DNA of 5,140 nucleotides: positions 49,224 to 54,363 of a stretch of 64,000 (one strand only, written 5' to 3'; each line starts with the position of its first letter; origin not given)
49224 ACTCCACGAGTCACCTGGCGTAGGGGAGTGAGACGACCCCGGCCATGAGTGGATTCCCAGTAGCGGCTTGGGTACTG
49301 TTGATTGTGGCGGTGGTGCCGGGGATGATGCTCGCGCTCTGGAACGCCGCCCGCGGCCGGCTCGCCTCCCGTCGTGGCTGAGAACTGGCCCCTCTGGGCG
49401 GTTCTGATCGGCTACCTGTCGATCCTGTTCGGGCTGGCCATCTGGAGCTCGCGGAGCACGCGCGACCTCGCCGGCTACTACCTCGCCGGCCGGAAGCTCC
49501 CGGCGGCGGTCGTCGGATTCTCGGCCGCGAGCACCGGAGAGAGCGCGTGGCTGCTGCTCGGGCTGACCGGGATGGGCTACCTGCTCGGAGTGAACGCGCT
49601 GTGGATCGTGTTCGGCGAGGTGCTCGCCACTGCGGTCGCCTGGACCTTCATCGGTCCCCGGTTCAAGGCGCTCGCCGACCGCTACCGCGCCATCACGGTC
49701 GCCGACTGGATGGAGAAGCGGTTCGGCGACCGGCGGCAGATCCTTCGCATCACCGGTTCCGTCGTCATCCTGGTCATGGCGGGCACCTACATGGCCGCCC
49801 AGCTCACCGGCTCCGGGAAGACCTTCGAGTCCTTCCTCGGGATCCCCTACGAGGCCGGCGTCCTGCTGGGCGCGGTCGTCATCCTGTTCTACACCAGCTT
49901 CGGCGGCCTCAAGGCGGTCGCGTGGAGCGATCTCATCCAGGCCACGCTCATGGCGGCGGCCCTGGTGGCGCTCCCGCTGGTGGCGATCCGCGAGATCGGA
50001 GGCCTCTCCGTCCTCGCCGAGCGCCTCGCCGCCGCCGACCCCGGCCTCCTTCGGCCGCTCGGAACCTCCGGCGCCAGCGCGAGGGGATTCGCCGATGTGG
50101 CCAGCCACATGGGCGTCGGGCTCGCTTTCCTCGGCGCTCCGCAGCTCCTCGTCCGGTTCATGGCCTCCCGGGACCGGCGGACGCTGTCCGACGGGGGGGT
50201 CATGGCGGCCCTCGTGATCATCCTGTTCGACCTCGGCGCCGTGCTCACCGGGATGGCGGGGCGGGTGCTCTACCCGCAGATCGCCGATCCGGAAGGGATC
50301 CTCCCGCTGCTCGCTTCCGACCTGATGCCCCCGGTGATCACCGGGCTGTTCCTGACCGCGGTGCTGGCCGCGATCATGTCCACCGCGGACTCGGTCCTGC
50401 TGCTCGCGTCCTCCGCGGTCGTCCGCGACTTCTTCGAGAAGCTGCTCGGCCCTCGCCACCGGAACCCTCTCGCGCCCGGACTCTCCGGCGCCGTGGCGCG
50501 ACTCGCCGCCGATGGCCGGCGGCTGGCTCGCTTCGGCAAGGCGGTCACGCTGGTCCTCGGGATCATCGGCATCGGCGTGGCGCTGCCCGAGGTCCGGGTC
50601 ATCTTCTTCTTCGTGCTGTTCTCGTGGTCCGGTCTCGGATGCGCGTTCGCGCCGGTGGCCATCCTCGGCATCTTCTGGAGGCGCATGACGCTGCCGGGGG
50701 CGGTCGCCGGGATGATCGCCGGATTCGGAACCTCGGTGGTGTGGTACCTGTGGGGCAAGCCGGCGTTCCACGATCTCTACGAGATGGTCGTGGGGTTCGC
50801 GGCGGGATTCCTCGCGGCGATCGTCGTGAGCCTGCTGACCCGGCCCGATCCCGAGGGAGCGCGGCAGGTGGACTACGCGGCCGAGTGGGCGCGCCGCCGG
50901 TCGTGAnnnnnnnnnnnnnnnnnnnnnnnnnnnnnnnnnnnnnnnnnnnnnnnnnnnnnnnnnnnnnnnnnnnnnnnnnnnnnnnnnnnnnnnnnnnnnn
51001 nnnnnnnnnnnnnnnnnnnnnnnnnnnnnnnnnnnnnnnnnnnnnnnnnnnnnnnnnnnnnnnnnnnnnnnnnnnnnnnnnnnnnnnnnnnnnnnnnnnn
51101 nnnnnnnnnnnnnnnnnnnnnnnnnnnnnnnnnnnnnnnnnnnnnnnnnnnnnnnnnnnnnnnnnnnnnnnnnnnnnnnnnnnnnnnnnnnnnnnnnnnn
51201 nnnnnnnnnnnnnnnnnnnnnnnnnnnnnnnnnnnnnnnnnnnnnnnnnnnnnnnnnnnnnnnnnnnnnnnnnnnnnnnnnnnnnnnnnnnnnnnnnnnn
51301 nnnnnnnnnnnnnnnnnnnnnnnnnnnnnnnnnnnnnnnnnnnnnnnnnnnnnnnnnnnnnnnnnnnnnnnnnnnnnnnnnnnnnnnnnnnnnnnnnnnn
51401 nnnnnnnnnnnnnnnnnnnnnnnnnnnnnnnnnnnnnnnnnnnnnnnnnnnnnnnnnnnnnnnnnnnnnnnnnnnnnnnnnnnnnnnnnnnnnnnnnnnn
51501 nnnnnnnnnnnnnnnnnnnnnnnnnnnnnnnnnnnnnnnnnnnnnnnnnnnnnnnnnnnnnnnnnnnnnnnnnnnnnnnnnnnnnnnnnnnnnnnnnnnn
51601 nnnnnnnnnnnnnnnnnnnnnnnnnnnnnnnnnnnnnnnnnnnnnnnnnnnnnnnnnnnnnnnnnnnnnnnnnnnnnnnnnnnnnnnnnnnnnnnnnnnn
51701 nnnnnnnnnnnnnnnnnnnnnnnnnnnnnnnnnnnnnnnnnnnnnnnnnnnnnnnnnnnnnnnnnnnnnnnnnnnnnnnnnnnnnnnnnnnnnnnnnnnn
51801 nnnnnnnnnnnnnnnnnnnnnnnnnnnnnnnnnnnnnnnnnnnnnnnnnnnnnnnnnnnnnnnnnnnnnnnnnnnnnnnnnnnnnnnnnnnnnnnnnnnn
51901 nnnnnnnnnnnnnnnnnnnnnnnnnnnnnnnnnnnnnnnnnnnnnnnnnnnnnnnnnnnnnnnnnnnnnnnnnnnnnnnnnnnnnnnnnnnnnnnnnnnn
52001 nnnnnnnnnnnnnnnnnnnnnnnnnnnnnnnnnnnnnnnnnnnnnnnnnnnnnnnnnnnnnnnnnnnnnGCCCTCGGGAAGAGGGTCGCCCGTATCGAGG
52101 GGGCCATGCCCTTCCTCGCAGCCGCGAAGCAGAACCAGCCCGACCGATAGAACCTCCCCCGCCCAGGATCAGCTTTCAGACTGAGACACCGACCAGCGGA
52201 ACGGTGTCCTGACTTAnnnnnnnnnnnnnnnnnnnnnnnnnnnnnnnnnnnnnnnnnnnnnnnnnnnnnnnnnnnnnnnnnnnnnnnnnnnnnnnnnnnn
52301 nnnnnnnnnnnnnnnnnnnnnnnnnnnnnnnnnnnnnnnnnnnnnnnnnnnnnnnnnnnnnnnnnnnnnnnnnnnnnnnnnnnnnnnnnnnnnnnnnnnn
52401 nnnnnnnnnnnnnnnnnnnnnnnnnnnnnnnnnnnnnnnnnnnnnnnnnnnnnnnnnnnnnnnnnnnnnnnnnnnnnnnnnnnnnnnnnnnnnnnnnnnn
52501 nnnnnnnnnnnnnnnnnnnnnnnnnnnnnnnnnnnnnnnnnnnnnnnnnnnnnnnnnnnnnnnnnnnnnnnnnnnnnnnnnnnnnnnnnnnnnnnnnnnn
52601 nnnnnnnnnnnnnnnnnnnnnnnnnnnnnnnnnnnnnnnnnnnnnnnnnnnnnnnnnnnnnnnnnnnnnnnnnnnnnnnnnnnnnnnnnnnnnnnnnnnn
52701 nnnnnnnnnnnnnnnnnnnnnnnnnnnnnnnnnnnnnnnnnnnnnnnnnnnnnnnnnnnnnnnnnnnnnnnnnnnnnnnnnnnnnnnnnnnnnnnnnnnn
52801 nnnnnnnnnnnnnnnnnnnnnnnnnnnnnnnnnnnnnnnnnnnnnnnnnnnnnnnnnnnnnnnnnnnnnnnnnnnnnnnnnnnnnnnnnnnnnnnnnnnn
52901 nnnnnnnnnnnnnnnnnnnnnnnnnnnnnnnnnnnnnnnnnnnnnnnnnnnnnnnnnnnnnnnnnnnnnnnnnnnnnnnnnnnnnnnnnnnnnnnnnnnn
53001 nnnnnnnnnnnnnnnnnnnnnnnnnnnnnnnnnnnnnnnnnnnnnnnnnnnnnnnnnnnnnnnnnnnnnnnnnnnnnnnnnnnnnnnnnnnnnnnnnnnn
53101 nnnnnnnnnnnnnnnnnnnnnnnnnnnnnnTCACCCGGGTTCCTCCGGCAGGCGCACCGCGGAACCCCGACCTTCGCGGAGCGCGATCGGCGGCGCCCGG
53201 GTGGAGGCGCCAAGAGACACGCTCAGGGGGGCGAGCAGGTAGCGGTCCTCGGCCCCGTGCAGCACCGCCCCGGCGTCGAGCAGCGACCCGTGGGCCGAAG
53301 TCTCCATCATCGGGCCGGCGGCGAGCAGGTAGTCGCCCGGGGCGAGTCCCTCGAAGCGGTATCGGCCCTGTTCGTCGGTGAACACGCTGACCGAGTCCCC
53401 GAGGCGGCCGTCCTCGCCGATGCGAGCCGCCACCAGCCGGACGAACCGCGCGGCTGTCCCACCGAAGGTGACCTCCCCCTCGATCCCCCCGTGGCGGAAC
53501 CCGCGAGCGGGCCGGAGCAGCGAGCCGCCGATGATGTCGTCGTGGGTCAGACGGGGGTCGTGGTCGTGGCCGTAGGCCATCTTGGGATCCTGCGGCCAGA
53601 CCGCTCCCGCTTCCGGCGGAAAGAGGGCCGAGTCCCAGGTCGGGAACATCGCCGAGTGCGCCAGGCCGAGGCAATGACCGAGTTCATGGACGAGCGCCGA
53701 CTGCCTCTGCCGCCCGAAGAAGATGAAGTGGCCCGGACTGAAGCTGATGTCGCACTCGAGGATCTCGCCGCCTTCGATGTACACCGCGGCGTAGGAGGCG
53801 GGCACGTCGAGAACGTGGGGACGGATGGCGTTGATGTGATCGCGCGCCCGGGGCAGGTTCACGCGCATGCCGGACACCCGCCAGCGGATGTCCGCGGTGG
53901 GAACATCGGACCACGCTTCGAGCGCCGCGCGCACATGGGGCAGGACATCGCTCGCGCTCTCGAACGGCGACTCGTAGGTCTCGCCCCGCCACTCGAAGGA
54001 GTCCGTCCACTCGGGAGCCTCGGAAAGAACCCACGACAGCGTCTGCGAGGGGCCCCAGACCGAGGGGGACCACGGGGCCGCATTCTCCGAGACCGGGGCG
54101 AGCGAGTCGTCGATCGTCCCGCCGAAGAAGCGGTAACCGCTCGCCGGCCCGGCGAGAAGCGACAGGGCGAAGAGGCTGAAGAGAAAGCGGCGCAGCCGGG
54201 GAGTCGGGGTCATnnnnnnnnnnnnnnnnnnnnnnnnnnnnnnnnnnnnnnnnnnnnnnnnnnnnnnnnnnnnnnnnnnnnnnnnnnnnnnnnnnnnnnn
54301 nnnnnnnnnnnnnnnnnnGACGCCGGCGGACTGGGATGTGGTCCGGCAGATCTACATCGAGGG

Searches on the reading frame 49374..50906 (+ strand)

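Call 60: search_protein_families(library=pfam, proteins=[window:49374-50906:+], max_evalue=0.00001)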
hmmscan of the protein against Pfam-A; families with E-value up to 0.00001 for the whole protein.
window:49374-50906:+ (510 aa): 1 family
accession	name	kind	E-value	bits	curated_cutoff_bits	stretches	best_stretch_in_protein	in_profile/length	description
PF00474.23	SSF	-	6.7e-78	262.8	22.8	1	35-450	1-406/406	Sodium:solute symporter family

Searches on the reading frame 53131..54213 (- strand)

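Call 17: search_protein_families(library=pfam, proteins=[window:53131-54213:-], max_evalue=0.001)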
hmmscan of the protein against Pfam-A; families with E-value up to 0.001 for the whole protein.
window:53131-54213:- (360 aa): 1 family
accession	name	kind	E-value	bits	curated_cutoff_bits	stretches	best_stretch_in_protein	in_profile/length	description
PF13620.12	CarboxypepD_reg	-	0.00012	22.7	32.3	1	272-299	27-54/82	Carboxypeptidase regulatory-like domain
